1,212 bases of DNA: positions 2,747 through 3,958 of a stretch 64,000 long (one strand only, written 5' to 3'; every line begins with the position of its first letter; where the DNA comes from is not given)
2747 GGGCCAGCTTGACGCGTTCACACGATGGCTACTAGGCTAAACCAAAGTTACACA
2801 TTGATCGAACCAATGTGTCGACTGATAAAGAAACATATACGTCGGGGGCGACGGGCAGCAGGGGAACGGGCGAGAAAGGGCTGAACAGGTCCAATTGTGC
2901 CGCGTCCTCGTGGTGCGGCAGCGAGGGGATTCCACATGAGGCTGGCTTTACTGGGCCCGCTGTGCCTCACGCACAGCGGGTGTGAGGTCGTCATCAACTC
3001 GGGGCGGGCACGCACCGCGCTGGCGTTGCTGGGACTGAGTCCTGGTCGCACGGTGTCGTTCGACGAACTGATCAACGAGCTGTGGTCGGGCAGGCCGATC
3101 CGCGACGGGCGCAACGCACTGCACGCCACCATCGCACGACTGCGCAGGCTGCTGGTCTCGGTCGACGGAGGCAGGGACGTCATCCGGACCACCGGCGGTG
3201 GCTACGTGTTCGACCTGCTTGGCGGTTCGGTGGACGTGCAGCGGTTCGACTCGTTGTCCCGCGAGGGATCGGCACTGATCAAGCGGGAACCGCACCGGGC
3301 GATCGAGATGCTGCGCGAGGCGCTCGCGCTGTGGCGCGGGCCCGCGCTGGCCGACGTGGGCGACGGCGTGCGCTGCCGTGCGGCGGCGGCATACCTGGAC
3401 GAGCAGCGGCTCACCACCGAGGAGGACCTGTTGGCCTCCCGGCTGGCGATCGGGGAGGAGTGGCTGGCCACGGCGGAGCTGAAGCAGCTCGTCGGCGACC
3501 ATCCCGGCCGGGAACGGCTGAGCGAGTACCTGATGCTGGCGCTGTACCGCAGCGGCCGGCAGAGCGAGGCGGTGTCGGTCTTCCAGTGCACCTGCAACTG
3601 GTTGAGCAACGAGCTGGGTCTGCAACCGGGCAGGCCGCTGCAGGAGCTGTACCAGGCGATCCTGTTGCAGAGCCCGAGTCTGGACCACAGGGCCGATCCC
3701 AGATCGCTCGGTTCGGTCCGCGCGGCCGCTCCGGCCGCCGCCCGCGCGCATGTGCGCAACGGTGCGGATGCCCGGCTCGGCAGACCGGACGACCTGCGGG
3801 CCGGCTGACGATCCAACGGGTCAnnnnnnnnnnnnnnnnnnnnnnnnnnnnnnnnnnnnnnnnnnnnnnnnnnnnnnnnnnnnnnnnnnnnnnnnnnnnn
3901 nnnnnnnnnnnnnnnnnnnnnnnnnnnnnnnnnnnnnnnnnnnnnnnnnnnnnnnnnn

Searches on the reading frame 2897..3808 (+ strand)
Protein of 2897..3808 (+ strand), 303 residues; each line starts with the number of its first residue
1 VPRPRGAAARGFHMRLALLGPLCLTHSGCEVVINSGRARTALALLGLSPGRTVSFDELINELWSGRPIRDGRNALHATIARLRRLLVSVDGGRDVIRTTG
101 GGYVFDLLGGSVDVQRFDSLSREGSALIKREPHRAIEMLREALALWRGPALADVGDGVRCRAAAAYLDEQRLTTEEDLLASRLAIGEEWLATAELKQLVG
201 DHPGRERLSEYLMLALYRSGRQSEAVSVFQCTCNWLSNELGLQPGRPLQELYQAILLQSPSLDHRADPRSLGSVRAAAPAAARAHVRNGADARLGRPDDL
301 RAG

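Call 7: search_protein_families(library=pfam, proteins=[window:2897-3808:+], max_evalue=0.01)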
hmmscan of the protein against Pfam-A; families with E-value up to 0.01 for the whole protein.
window:2897-3808:+ (303 aa): 2 families
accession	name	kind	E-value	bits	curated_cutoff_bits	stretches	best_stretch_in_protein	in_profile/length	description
PF03704.23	BTAD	-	3.5e-40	138.1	22.1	1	112-256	1-146/146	Bacterial transcriptional activator domain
PF00486.34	Trans_reg_C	-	1.2e-07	32.1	26.2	1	37-105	9-77/77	Transcriptional regulatory protein, C terminal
